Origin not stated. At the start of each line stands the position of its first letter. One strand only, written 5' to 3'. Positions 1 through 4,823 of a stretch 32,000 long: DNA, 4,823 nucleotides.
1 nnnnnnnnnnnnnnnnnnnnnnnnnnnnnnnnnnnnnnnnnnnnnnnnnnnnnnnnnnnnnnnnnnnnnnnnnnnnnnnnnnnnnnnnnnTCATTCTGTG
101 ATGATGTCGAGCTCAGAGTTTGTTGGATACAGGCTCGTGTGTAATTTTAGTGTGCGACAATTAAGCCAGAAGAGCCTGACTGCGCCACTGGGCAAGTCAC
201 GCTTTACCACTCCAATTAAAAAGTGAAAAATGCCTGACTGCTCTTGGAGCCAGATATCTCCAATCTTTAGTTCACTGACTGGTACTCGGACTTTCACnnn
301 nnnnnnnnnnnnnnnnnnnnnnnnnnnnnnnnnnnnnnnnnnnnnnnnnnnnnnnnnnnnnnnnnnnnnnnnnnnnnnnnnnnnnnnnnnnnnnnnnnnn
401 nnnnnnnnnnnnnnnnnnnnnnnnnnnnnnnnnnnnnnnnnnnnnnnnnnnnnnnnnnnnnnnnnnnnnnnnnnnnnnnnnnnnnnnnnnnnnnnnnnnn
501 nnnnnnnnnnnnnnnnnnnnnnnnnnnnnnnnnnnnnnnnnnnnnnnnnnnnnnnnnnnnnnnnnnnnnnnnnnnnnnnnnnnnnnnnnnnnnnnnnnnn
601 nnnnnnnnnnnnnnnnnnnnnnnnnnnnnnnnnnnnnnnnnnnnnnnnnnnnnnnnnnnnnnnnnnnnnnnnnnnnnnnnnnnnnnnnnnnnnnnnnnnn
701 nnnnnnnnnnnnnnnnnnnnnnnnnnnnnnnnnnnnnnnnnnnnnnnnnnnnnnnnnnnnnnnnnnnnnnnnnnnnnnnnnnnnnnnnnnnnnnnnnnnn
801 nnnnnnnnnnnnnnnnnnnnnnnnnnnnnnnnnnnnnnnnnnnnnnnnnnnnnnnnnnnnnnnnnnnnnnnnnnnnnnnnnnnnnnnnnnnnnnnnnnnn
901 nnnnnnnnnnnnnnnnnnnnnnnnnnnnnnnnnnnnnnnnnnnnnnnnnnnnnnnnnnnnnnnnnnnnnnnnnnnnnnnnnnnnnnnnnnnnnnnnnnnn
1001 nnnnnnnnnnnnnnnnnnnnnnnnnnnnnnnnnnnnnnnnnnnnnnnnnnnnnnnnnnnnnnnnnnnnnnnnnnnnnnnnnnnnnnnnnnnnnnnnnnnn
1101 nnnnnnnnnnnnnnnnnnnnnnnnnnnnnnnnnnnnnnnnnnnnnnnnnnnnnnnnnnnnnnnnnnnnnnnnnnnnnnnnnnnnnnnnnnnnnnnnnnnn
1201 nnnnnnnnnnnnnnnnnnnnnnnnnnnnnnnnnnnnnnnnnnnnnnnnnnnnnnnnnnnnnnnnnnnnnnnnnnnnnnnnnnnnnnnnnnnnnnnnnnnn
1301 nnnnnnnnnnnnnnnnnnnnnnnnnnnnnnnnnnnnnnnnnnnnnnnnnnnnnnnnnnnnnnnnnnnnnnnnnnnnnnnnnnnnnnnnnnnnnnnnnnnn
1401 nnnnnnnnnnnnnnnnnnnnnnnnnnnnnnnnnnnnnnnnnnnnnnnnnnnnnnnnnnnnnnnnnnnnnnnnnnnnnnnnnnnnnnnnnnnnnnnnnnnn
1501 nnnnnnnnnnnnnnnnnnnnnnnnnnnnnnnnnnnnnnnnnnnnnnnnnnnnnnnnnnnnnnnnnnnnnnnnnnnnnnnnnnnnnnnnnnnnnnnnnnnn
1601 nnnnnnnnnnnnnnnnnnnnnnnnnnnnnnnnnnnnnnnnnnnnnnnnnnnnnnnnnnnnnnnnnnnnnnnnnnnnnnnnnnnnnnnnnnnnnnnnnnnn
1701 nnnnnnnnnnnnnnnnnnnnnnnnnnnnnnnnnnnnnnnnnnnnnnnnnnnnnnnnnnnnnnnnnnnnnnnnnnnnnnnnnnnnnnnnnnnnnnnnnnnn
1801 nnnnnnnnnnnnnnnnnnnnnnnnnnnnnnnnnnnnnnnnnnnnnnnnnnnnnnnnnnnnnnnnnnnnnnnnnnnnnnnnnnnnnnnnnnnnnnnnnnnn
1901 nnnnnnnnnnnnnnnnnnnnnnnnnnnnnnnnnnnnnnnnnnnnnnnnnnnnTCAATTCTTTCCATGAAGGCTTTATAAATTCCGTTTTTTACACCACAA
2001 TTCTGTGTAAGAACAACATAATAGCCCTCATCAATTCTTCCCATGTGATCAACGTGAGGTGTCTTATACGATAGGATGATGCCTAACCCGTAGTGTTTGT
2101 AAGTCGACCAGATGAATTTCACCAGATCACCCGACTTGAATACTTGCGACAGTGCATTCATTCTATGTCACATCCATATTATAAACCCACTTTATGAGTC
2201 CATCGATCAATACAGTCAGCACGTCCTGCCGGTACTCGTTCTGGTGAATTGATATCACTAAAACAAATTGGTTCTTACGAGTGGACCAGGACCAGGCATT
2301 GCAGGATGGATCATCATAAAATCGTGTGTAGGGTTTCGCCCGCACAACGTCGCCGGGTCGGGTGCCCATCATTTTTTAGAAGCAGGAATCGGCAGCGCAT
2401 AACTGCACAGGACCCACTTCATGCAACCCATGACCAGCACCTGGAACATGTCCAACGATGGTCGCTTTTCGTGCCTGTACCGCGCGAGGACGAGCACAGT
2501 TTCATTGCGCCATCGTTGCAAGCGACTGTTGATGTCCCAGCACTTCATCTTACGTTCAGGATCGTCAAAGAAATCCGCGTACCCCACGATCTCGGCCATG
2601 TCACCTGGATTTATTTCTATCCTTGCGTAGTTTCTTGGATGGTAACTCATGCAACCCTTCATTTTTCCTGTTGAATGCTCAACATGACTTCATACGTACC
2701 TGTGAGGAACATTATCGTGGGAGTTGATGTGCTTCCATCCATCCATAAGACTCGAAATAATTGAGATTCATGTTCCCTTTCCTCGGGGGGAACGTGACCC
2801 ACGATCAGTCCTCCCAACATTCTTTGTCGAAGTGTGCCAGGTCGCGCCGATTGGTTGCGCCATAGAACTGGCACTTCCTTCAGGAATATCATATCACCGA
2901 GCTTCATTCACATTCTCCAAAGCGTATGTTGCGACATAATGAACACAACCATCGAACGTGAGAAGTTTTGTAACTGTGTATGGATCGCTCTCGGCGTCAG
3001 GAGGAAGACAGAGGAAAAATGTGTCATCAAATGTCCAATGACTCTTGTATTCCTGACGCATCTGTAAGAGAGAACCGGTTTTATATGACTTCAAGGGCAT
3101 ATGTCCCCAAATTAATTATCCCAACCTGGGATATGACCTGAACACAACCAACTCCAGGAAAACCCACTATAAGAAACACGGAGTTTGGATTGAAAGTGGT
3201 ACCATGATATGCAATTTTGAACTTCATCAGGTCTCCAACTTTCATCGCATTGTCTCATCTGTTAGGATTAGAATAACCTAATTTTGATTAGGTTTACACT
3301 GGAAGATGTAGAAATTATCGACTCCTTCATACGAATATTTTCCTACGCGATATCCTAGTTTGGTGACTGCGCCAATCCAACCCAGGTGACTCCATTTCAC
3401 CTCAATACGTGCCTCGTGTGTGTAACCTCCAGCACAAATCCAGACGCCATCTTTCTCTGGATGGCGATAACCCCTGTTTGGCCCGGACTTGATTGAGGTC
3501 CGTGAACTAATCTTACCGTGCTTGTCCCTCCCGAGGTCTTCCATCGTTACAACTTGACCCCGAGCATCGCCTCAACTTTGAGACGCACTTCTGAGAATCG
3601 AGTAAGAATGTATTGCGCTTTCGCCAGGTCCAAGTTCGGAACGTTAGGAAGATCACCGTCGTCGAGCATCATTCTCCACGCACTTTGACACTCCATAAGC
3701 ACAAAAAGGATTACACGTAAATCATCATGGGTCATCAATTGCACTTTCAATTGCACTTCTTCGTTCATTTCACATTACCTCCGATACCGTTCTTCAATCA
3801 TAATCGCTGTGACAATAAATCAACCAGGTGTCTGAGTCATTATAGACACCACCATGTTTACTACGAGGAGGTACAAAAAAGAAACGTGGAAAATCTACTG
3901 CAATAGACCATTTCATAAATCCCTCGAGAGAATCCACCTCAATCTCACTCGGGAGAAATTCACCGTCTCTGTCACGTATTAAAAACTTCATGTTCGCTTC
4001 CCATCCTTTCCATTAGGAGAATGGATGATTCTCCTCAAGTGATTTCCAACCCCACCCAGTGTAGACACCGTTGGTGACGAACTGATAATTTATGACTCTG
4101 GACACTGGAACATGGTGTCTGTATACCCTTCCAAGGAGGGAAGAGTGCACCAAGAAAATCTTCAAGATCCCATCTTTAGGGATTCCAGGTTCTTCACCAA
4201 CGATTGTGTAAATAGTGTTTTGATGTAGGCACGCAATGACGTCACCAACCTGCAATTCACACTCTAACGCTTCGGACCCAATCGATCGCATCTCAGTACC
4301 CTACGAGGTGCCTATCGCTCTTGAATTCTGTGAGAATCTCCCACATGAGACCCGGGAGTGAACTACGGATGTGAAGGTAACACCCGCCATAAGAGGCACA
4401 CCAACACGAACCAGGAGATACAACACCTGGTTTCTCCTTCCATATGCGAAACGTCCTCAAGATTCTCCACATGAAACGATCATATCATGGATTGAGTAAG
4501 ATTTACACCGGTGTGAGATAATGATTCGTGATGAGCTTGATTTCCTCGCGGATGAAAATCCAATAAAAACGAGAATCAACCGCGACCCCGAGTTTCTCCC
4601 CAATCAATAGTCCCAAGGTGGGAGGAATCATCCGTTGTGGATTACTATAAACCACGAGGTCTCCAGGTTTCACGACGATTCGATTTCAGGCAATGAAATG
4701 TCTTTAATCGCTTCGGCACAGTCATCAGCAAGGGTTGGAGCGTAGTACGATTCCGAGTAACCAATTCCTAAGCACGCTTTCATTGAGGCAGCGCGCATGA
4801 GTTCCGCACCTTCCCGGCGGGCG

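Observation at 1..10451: Expansion of a small SH3-like protein family to about 29 paralogues in 32 kb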

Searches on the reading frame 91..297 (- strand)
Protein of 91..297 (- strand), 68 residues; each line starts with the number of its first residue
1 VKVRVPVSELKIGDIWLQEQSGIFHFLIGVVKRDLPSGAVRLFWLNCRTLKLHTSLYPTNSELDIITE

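Call 10: search_protein_families(library=pfam, alignment_id=A1, max_evalue=1)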
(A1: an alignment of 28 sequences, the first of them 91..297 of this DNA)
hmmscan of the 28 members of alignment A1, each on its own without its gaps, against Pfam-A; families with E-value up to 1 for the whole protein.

A. member 1, window:91-297:- (68 aa): 1 family
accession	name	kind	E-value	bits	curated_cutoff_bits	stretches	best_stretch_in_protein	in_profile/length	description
PF08666.17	SAF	-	0.19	12.8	21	1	3-40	24-56/63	SAF domain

B. families by the number of members that match (of 28 scanned): 13 families
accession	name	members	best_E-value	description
PF13457.12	GW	1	0.0072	GW (Gly-Tryp) dipeptide domain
PF06347.19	SH3_4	1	0.019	Bacterial SH3 domain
PF07653.23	SH3_2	1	0.027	Variant SH3 domain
PF12514.13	DUF3718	1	0.06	Protein of unknown function (DUF3718)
PF17523.7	MPS-4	1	0.085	MinK-related peptide, potassium channel accessory sub-unit protein 4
PF09378.16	HAS-barrel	1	0.091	HAS barrel domain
PF22416.2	Lmo2445-like_C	1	0.096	Lmo2445-like, C-terminal domain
PF24287.1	DUF7475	1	0.1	Family of unknown function (DUF7475)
PF14295.12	PAN_4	1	0.14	PAN domain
PF00323.24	Defensin_1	1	0.14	Mammalian defensin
PF10965.13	DUF2767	1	0.16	Protein of unknown function (DUF2767)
PF08666.17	SAF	1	0.19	SAF domain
PF19127.6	Choline_bind_3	1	0.2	Choline-binding repeat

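Call 11: search_protein_families(library=phrogs, alignment_id=A1, max_evalue=0.1)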
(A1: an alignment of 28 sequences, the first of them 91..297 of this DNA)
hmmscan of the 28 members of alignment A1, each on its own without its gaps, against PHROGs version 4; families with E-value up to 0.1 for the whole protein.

A. member 1, window:91-297:- (68 aa): 0 families

B. families by the number of members that match (of 28 scanned): 7 families
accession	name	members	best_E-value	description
phrog_15684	-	1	0.021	-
phrog_20788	-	1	0.023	-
phrog_4475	-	1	0.028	head protein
phrog_12394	-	1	0.054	-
phrog_25185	-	1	0.061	-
phrog_13936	-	1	0.084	-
phrog_10201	-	1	0.089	-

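Call 100: search_protein_families(library=padloc, alignment_id=A1, max_evalue=0.01)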
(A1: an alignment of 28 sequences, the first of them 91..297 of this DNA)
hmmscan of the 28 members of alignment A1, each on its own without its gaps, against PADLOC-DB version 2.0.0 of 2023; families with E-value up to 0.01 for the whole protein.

A. member 1, window:91-297:- (68 aa): 0 families

B. families by the number of members that match (of 28 scanned): 0 families
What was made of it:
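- On Phage host-takeover or anti-defence proteins: PADLOC gives no hits (call 100).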

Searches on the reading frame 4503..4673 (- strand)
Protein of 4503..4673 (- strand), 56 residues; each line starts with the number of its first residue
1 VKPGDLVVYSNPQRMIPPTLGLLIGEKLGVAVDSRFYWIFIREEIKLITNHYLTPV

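Call 62: find_homologous_proteins(query=A4, max_evalue=0.001)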
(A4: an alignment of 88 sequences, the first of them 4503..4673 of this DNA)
Query A4 (88 sequences) (56 aa, profile of the alignment): 65 proteins with E <= 0.001 among 244 candidates.
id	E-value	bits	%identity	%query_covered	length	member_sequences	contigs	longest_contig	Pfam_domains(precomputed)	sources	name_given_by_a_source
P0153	2.0e-12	65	-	-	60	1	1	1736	-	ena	-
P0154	5.9e-12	63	-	-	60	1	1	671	-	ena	-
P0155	1.0e-10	59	-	-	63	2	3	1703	-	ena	-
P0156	1.1e-10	59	-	-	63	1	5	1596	-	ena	-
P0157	1.4e-10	59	-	-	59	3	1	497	-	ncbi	-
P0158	2.4e-10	58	-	-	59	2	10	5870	-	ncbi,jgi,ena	-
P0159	3.2e-10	58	-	-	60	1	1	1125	-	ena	-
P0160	3.5e-10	58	-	-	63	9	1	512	-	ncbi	-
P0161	3.8e-10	58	-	-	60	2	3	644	-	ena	-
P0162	6.5e-10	57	-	-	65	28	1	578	-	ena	-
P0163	7.7e-10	57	-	-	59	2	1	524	-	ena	-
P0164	1.0e-9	56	-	-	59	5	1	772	-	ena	-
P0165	1.8e-9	55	-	-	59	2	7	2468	-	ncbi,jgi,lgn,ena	-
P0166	2.0e-9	55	-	-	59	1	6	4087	-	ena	-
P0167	2.0e-9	55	-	-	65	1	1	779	-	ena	-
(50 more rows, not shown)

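Call 67: predict_structure(alignment_id=A5)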
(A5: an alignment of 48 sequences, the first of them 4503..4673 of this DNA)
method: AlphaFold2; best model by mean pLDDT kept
length: 56 residues; sequences in the alignment: 48
mean_pLDDT: 73.7   pTM: 0.54
mean pLDDT of the five models: 73.7, 72.5, 71.4, 70.7, 69.5
residues with pLDDT >= 90: 0; 70-90: 38; 50-70: 12; < 50: 6
segments of 3 or more residues with pLDDT < 50: 44-49
pLDDT, mean of each block of 10 residues (from residue 1): 84 75 85 80 50 66
secondary structure, 60 per line:
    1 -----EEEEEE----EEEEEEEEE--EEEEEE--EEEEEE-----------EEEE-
elements in order: E6-11 E16-24 E27-32 E35-40 E52-55

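Call 70: fold_search(model_id=the predicted structure, library=pdb)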
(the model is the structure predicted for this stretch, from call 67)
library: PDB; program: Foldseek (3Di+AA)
matches with E <= 10: 504; with E <= 0.001: 0
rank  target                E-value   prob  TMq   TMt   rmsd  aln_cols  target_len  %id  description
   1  8oyv_A                8.1e-01  0.51  0.43  0.18   3.1        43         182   16  De novo designed Claudin fold CLF_4 (released 2023-10-18)
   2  8oyv_B                9.6e-01  0.47  0.44  0.18   3.1        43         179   16  De novo designed Claudin fold CLF_4 (released 2023-10-18)
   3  9a5o_B                9.6e-01  0.44  0.42  0.05   4.0        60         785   18  Integrative model of YABR-MUTS2 by crosslinking MS and deep learning (released 2024-09-18)
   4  6r0w_D                1.0e+00  0.35  0.43  0.07  10.1        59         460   14  Thermus thermophilus V/A-type ATPase/synthase, rotational state 2 (released 2019-08-28)
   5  4nl3_A                1.1e+00  0.38  0.39  0.32   4.4        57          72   10  Crystal Structure of Listeria monocytogenes Hfq in complex with U6 RNA (released 2014-09-10)
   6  6kco_G                1.2e+00  0.57  0.48  0.37   3.7        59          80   19  Shuguo PWWP in complex with ssDNA (released 2020-07-01)
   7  6kco_H                1.3e+00  0.80  0.56  0.41   3.0        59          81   17  Shuguo PWWP in complex with ssDNA (released 2020-07-01)
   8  2f2v                  1.3e+00  0.28  0.40  0.38   6.0        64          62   14  alpha-spectrin SH3 domain A56G mutant (released 2006-10-31)
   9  7zuo_A                1.3e+00  0.25  0.43  0.24   5.3        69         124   16  Crystal Structure of Ljungan virus 4 2A2 protein, P212121 form (released 2023-05-24)
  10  4xcm_B                1.4e+00  0.63  0.55  0.19   4.0        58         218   17  Crystal structure of the putative NlpC/P60 D,L endopeptidase from T. thermophilus (released 2015-01-14)
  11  4chj                  1.4e+00  0.44  0.44  0.23   3.1        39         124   10  Structure of Inner Membrane Complex (IMC) Sub-compartment Protein 3 (ISP3) from Toxoplasma gondii (released 2014-04-09)
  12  6kco_J                1.5e+00  0.54  0.48  0.36   3.7        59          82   19  Shuguo PWWP in complex with ssDNA (released 2020-07-01)
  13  4o5v                  1.5e+00  0.41  0.50  0.18   4.3        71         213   15  Crystal structure of T. acidophilum IdeR (released 2014-11-05)
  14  4noy_B                1.5e+00  0.33  0.39  0.33   4.4        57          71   10  Crystal structure of Listeria monocytogenes Hfq F43W (released 2014-09-10)
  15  6kco_I                1.6e+00  0.51  0.48  0.36   3.8        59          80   19  Shuguo PWWP in complex with ssDNA (released 2020-07-01)
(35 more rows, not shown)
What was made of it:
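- On SH3-like small beta-barrel fold (structural class): Short form: five strands at pLDDT 73.7, but the fold search is inconclusive (calls 67, 70).
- The short-form model's weak Foldseek hits include a PWWP domain on ssDNA, Hfq, the HIV integrase C-terminal domain and a Tudor domain (call 70). Hfq appears among weak structural hits (call 70).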

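Call 92: search_protein_families(library=ncbifam, alignment_id=A4, max_evalue=0.01)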
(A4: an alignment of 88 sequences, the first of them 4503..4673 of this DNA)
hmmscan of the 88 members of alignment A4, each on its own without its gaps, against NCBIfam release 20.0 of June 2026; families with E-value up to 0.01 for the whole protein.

A. member 1, window:4503-4673:- (56 aa): 0 families

B. families by the number of members that match (of 88 scanned): 0 families

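Call 93: search_protein_families(library=pfam, alignment_id=A4, max_evalue=0.1)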
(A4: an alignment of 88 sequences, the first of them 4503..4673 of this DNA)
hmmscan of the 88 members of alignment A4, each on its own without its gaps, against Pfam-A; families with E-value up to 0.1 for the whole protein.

A. member 1, window:4503-4673:- (56 aa): 0 families

B. families by the number of members that match (of 88 scanned): 18 families
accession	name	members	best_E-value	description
PF23214.1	SH3_CYT4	4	0.0017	Mitochondrial protein cyt-4 SH3 domain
PF16277.11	DUF4926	1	0.00013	Domain of unknown function (DUF4926)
PF13340.11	DUF4096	1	0.0079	Putative transposase of IS4/5 family (DUF4096)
PF08940.17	DUF1918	1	0.011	Domain of unknown function (DUF1918)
PF12791.13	RsgI_N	1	0.014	Anti-sigma factor N-terminus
PF23614.1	DUF7141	1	0.02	Domain of unknown function (DUF7141)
PF16850.11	Inhibitor_I66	1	0.025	Peptidase inhibitor I66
PF25313.1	BRWD_AD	1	0.032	BRWD/PHIP ancillary domain-like domain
PF02481.21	DNA_processg_A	1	0.036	DNA recombination-mediator protein A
PF12073.14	DUF3553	1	0.044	Protein of unknown function (DUF3553)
PF04023.20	FeoA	1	0.07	FeoA domain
PF21409.3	Ski2_beta-barrel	1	0.075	Ski2, beta-barrel domain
PF04319.19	NifZ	1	0.076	NifZ domain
PF14302.11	DUF4377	1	0.077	Domain of unknown function (DUF4377)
PF23037.1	KOWx_SPT5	1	0.077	Transcription elongation factor SPT5, KOWx domain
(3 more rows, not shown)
